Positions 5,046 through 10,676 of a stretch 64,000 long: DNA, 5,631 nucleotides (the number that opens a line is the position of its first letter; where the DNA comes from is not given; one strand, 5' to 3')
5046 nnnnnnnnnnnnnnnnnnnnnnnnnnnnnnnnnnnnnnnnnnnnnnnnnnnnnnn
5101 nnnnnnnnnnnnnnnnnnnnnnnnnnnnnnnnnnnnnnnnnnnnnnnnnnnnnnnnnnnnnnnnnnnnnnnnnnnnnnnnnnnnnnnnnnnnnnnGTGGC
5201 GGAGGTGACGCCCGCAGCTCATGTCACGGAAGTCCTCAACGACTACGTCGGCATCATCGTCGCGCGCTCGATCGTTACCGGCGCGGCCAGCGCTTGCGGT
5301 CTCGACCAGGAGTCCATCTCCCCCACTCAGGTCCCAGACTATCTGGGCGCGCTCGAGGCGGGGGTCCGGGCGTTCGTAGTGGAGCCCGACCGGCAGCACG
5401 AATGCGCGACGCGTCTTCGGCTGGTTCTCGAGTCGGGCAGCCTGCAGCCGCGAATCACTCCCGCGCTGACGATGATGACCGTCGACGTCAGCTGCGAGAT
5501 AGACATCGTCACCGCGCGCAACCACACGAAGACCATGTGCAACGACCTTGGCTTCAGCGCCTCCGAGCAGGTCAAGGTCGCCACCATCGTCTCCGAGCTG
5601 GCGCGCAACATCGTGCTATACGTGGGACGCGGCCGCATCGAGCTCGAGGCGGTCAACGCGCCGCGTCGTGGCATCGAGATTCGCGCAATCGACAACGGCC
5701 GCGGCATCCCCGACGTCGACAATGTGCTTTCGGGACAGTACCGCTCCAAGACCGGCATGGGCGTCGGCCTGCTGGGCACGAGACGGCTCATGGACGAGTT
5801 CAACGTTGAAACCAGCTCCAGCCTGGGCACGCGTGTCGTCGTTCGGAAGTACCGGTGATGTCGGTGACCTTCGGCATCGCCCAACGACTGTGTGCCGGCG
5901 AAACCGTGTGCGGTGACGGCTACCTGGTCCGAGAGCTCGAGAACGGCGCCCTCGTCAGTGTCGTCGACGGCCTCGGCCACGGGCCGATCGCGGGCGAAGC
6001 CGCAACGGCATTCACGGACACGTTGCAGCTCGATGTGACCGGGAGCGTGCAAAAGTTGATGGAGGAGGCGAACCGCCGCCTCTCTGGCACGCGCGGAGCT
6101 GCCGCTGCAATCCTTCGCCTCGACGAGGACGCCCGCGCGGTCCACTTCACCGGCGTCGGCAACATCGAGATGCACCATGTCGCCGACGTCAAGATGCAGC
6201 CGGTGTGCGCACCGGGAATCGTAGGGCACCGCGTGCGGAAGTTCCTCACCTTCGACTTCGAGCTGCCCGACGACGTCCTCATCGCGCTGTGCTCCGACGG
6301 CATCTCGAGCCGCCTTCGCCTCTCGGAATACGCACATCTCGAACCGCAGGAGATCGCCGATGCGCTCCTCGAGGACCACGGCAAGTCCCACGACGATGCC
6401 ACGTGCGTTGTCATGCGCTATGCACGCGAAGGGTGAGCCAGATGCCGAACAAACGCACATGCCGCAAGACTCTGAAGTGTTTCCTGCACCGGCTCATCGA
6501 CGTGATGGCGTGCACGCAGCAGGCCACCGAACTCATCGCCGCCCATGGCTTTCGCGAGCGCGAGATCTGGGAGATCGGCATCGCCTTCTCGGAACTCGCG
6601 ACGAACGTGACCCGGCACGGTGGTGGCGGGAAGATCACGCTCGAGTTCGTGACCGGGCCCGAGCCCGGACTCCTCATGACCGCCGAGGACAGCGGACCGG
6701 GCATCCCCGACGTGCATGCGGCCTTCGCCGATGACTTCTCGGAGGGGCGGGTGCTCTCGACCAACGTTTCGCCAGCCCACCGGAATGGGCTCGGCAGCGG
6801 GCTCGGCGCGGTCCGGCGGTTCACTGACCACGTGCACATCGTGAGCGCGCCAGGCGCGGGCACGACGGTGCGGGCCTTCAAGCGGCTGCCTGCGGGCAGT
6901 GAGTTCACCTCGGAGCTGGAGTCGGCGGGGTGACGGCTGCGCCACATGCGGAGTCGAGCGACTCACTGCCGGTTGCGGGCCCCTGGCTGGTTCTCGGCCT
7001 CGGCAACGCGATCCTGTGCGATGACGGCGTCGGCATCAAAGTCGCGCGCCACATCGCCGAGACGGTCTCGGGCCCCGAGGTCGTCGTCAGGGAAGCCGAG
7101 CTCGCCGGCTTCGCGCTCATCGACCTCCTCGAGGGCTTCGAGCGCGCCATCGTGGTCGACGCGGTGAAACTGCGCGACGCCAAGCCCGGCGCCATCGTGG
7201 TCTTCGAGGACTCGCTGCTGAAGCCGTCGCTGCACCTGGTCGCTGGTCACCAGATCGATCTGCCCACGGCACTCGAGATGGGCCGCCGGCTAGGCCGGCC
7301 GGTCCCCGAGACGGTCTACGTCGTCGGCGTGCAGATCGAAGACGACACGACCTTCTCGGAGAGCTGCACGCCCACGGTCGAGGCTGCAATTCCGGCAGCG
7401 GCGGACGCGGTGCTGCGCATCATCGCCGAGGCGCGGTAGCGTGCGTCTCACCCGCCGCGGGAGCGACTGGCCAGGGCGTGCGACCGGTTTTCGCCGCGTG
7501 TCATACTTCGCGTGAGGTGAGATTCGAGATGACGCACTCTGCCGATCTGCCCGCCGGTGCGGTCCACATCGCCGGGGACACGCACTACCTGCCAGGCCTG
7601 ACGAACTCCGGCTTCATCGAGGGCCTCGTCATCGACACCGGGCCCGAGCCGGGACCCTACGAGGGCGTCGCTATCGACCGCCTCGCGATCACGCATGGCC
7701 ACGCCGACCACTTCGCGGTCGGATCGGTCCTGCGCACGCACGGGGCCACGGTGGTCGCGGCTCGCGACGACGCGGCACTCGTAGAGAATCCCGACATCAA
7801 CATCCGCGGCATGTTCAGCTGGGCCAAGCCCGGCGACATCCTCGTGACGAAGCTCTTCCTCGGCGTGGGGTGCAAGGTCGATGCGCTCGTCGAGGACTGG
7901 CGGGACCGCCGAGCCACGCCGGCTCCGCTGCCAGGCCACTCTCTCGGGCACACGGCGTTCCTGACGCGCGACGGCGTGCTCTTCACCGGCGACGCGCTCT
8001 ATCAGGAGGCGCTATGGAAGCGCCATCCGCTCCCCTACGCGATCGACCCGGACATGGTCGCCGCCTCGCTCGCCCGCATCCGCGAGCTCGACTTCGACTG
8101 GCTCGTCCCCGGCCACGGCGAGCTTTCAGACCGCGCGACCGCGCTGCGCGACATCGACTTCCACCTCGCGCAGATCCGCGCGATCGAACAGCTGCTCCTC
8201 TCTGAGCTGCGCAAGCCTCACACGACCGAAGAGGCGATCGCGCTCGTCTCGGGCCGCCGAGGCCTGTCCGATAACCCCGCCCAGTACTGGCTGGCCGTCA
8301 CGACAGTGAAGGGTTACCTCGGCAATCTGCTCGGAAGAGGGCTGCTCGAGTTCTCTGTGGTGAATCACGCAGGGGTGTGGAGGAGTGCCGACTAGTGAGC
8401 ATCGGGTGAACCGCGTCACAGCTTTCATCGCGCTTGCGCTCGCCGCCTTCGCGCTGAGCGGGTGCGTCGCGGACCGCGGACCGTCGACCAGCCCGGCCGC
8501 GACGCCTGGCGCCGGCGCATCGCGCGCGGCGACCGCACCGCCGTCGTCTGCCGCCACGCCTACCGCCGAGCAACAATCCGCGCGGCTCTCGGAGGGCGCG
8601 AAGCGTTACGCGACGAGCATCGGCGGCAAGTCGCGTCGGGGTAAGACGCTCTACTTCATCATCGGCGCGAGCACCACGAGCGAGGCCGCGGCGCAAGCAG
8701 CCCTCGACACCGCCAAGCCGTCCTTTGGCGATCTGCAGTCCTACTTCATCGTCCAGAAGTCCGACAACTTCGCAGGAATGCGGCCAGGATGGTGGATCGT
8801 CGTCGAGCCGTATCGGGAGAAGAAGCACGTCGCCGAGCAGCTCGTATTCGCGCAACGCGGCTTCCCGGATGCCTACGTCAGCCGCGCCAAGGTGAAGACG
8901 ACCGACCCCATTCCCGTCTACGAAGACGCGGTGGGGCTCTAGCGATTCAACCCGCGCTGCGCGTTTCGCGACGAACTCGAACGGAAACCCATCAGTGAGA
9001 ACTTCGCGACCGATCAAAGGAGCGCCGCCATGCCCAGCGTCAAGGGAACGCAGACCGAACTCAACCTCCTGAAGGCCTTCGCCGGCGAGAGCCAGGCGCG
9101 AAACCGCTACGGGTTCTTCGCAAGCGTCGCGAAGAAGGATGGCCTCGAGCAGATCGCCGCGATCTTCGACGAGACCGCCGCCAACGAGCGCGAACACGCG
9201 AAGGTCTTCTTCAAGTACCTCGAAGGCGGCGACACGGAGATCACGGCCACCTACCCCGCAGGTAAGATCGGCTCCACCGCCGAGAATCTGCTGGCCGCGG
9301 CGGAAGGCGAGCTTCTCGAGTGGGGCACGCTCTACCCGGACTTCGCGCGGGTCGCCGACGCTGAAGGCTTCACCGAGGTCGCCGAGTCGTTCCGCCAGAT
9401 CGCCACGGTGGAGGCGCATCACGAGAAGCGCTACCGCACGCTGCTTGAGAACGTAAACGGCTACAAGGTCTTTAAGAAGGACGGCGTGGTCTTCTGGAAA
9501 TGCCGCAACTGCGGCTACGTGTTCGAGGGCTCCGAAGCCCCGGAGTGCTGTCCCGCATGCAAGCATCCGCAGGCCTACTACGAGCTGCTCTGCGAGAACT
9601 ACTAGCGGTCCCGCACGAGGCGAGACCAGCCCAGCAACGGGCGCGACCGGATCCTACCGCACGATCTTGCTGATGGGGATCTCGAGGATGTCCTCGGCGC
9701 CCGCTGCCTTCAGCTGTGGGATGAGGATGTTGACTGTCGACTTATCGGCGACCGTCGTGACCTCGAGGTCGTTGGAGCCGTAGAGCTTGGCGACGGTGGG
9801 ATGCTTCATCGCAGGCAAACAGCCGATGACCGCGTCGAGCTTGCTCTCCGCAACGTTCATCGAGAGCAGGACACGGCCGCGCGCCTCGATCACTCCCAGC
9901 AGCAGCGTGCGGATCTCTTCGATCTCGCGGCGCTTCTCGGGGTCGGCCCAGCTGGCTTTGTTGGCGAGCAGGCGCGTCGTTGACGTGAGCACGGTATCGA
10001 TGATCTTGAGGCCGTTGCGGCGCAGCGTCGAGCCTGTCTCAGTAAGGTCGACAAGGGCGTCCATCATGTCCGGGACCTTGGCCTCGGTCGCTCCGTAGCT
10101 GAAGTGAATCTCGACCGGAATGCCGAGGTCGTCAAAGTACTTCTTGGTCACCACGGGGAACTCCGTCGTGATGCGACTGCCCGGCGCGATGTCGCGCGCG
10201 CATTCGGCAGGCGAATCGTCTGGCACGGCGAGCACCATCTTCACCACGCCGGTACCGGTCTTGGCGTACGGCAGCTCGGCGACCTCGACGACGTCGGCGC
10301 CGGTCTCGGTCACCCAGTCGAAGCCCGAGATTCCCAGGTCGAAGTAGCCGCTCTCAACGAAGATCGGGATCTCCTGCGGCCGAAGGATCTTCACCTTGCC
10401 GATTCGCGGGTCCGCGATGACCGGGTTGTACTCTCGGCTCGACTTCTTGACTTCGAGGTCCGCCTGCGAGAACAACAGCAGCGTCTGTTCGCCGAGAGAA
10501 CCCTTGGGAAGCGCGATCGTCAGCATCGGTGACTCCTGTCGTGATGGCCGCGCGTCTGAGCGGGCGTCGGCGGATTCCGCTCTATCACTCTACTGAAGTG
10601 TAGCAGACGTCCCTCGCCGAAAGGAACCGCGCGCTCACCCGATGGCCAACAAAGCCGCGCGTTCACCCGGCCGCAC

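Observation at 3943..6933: Complete stressosome-type module (RsbR-RsbS-RsbT-RsbX plus a second kinase) nested inside a [NiFe]-hydrogenase/HdrA/TusA operon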

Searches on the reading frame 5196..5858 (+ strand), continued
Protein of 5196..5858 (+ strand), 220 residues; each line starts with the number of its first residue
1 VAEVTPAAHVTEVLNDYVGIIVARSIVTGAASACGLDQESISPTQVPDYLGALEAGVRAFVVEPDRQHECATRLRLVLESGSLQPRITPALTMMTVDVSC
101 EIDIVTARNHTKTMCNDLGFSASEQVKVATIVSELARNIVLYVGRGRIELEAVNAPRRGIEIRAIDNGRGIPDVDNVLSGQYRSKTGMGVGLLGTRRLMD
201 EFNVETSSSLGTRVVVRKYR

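Call 79: find_encoding_contigs(protein=P0068, flank=6000, max_places=2)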
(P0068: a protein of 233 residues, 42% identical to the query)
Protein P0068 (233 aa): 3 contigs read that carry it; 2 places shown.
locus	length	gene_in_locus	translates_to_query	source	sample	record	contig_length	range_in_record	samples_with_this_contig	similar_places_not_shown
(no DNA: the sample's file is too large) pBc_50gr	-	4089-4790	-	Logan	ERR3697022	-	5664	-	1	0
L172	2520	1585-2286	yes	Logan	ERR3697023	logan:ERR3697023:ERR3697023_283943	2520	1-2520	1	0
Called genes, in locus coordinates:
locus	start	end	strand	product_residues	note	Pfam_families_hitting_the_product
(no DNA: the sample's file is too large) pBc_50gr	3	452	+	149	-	?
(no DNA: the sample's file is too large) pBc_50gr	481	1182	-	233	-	PF01590:GAF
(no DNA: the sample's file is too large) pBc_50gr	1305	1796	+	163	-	PF13581:HATPase_c_2, PF02518:HATPase_c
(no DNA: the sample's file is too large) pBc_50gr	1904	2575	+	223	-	PF06505:XylR_N, PF02830:V4R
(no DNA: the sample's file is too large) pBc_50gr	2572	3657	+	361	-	PF01590:GAF (weak), PF13185:GAF_2 (weak), PF01740:STAS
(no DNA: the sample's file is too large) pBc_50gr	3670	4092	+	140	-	PF01740:STAS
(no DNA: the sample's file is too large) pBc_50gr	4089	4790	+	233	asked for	PF13581:HATPase_c_2, PF02518:HATPase_c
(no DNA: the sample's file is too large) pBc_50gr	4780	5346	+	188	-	PF07228:SpoIIE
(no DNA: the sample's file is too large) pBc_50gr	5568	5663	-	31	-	?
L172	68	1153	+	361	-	PF01590:GAF (weak), PF13185:GAF_2 (weak), PF01740:STAS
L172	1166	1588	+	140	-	PF01740:STAS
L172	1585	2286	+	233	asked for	PF13581:HATPase_c_2, PF02518:HATPase_c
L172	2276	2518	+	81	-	?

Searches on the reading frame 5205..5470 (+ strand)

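Call 81: search_protein_families(library=pfam, proteins=[window:5205-5470:+], max_evalue=10)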
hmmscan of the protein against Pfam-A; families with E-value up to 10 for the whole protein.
window:5205-5470:+ (88 aa): 2 families
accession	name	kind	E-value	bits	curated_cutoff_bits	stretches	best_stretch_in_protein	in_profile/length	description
PF00367.25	PTS_EIIB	-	0.026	14.4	27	1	67-79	19-31/34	phosphotransferase system, EIIB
PF22001.1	MP31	-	0.2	12.2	27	1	68-82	17-31/31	PTEN upstream open reading frame MP31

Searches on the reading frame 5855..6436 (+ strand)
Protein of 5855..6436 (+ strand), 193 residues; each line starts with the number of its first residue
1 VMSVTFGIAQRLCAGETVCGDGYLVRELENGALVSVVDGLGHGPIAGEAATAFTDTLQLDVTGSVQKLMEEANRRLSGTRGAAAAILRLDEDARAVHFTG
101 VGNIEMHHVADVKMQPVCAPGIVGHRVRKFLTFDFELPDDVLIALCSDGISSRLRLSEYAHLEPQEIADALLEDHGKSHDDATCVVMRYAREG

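Call 3: search_protein_families(library=pfam, proteins=[window:5855-6436:+], max_evalue=0.01)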
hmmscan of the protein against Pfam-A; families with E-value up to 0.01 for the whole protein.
window:5855-6436:+ (193 aa): 2 families
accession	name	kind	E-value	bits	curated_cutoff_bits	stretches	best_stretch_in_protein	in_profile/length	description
PF07228.17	SpoIIE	-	5.4e-09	36.7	25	1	32-189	5-191/192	Stage II sporulation protein E (SpoIIE)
PF13672.11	PP2C_2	-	0.00034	20.7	24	0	16-79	9-65/209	Protein phosphatase 2C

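Call 6: search_protein_families(library=ncbifam, proteins=[window:5855-6436:+], max_evalue=0.001)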
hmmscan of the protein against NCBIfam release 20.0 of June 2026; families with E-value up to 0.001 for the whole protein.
window:5855-6436:+ (193 aa): 1 family
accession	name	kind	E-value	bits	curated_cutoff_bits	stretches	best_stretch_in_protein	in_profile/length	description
TIGR02865.1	spore_II_E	equivalog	2e-06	26.2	490.8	0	4-54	552-603/764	stage II sporulation protein E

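Call 49: search_solved_structures(query=window:5855-6436:+, max_evalue=0.01)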
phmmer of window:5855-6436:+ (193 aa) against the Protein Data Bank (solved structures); distinct sequences matched with E-value up to 0.01: 2.
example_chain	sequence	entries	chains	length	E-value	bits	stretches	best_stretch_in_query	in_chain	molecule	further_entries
3zt9_A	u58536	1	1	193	5e-19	72.4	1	4-188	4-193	Stage II sporulation protein E (SpoIIE)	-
3w40_A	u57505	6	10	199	4.2e-14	56.4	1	14-151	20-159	Phosphoserine phosphatase RsbX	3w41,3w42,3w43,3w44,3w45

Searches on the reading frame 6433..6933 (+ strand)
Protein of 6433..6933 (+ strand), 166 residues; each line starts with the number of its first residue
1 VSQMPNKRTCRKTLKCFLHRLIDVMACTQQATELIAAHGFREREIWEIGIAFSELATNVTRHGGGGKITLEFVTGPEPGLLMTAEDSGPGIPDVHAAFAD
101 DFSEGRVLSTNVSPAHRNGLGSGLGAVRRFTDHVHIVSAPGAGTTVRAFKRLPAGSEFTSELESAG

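Call 3: search_protein_families(library=pfam, proteins=[window:6433-6933:+], max_evalue=0.01)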
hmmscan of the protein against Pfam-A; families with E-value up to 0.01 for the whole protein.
window:6433-6933:+ (166 aa): 2 families
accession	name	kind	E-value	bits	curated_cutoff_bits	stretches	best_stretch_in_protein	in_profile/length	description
PF13581.12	HATPase_c_2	-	1.5e-12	48.1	27.4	1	24-148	8-125/127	Histidine kinase-like ATPase domain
PF02518.31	HATPase_c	-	5e-10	40.2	26.4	1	51-150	9-107/111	Histidine kinase-, DNA gyrase B-, and HSP90-like ATPase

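Call 6: search_protein_families(library=ncbifam, proteins=[window:6433-6933:+], max_evalue=0.001)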
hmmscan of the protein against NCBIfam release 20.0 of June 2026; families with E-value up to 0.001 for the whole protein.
window:6433-6933:+ (166 aa): 2 families
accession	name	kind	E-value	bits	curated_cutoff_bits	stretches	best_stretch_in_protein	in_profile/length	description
NF041045.1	RsbA_anti_sig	subfamily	7.3e-11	41.9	210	1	26-149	193-301/303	anti-sigma factor RsbA family regulatory protein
TIGR01925.2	spIIAB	equivalog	4.4e-09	36.4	135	1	36-151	26-135/137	anti-sigma F factor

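Call 24: find_homologous_proteins(query=window:6442-6933:+, max_evalue=0.00001)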
Query window:6442-6933:+ (163 aa): 59 proteins with E <= 0.00001 among 127 candidates.
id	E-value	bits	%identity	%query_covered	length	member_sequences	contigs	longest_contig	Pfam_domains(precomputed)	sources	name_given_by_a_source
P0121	4.3e-104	363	100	100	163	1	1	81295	PF13581.13,PF02518.32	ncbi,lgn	-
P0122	2.2e-57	212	72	83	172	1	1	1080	PF13581.13,PF02518.32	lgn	-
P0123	2.6e-57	211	72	84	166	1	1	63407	PF13581.13,PF02518.32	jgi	-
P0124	3.1e-57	211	72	85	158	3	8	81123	PF13581.13,PF02518.32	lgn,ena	-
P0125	7.6e-55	203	70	82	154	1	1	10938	PF13581.13,PF02518.32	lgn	-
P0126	1.9e-28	117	51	79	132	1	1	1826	PF13581.13,PF02518.32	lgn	-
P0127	2.2e-28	117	49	82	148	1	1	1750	PF13581.13,PF02518.32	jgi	jgi:serine/threonine-protein kinase RsbT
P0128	4.7e-25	106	49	78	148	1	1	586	PF13581.13,PF02518.32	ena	-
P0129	3.8e-24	103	46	78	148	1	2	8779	PF13581.13,PF02518.32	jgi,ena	jgi:serine/threonine-protein kinase RsbT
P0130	2.4e-19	88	45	79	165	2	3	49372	PF13581.13,PF02518.32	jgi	jgi:serine/threonine-protein kinase RsbT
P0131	3.7e-16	78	40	86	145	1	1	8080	PF13581.13,PF02518.32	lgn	-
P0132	1.9e-15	75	40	86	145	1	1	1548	PF13581.13,PF02518.32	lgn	-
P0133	3.0e-15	75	41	76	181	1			PF13581.13,PF02518.32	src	-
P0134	7.2e-15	73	40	79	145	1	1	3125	PF13581.13,PF02518.32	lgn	-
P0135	2.8e-14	71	40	79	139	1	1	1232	PF13581.13,PF02518.32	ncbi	-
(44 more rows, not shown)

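Call 48: search_solved_structures(query=window:6442-6933:+, max_evalue=0.01)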
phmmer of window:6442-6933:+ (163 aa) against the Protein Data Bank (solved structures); distinct sequences matched with E-value up to 0.01: 2.
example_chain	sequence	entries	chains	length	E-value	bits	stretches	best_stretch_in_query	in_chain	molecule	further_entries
1l0o_A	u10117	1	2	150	0.0072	19.6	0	40-150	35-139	Anti-sigma F factor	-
1til_A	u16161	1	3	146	0.0086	19.4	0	40-149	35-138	Anti-sigma F factor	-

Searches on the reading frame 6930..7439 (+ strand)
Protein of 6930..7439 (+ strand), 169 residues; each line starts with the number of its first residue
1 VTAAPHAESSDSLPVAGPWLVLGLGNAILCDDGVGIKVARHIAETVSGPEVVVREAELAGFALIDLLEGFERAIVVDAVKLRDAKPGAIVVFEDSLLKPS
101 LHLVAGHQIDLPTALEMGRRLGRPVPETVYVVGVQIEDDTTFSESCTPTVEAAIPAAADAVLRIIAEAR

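Call 3: search_protein_families(library=pfam, proteins=[window:6930-7439:+], max_evalue=0.01)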
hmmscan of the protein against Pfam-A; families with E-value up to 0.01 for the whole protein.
window:6930-7439:+ (169 aa): 1 family
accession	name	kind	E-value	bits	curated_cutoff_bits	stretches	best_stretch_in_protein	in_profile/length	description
PF01750.23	HycI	-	4.3e-12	46.5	23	1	36-163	1-129/130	Hydrogenase maturation protease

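Call 6: search_protein_families(library=ncbifam, proteins=[window:6930-7439:+], max_evalue=0.001)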
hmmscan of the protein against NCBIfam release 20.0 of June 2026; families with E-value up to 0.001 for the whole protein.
window:6930-7439:+ (169 aa): 7 families
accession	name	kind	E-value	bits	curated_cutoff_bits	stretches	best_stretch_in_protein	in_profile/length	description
TIGR00072.1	hydrog_prot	superfamily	2.6e-29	102.1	47.45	1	20-164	1-144/145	hydrogenase maturation protease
TIGR00140.1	hupD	subfamily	3.9e-18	65.8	151.8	1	20-167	2-149/151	HyaD/HybD family hydrogenase maturation endopeptidase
NF045519.1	NiFeSe_H2_mat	exception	1.1e-16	61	190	1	20-165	4-147/152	NiFeSe hydrogenase maturation protease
NF007777.0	PRK10466.1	equivalog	5.6e-15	55.5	190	1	20-167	4-151/164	HyaD/HybD family hydrogenase maturation endopeptidase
TIGR00130.1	frhD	equivalog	1.1e-09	38.5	134.95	1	20-166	6-152/153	coenzyme F420-reducing hydrogenase, FrhD protein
TIGR00142.1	hycI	equivalog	1.6e-07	31.2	119.1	1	20-166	2-143/146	hydrogenase maturation peptidase HycI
NF007616.0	PRK10264.1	equivalog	6.2e-06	26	261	1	20-166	7-154/195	hydrogenase 1 maturation protease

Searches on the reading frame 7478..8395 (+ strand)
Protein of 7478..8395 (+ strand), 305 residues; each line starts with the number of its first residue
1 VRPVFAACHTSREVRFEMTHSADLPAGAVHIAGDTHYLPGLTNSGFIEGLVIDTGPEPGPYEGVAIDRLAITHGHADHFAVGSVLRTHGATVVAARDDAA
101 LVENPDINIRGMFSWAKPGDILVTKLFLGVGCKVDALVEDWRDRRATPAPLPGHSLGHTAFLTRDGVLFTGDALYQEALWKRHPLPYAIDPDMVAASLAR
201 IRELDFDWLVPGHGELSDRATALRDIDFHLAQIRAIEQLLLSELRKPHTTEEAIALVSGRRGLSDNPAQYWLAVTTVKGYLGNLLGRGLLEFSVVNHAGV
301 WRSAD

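Call 3: search_protein_families(library=pfam, proteins=[window:7478-8395:+], max_evalue=0.01)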
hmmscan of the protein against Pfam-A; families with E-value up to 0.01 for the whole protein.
window:7478-8395:+ (305 aa): 2 families
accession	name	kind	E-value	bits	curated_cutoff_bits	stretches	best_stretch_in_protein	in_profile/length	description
PF00753.33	Lactamase_B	-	1.4e-11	45.1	22.7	1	40-213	4-196/196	Metallo-beta-lactamase superfamily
PF00698.26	Acyl_transf_1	-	0.00074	19.5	32.7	1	135-203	71-139/319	Acyl transferase domain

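Call 6: search_protein_families(library=ncbifam, proteins=[window:7478-8395:+], max_evalue=0.001)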
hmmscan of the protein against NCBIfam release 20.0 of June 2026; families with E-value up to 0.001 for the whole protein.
window:7478-8395:+ (305 aa): 3 families
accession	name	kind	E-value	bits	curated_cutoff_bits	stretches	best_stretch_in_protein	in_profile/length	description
TIGR04558.1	SoxH_rel_PQQ_1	hypoth_equivalog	1.8e-06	27.3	300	1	66-233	72-233/285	quinoprotein relay system zinc metallohydrolase 1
TIGR03413.1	GSH_gloB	equivalog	3.2e-06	26.7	200.8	0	150-176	103-130/248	hydroxyacylglutathione hydrolase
NF001911.0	PRK00685.1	equivalog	0.00042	19.9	144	1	62-108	37-85/228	metal-dependent hydrolase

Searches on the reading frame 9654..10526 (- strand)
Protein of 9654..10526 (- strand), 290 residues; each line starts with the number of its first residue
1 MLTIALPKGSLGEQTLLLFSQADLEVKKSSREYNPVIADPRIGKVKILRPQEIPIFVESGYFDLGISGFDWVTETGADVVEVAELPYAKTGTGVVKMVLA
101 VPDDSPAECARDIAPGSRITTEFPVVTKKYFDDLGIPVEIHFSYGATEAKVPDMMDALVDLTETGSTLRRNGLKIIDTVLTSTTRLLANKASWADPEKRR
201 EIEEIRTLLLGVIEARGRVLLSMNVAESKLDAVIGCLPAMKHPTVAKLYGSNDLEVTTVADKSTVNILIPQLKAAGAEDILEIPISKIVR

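Call 53: search_protein_families(library=pfam, proteins=[window:9654-10526:-], max_evalue=0.00001)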
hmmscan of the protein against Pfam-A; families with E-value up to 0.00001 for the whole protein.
window:9654-10526:- (290 aa): 2 families
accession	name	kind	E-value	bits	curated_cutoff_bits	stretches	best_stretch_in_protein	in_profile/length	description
PF01634.23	HisG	-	4.1e-43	147.5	25.5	1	49-208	1-155/158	ATP phosphoribosyltransferase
PF08029.16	HisG_C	-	5.7e-22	78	23.5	1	215-287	1-73/73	HisG, C-terminal domain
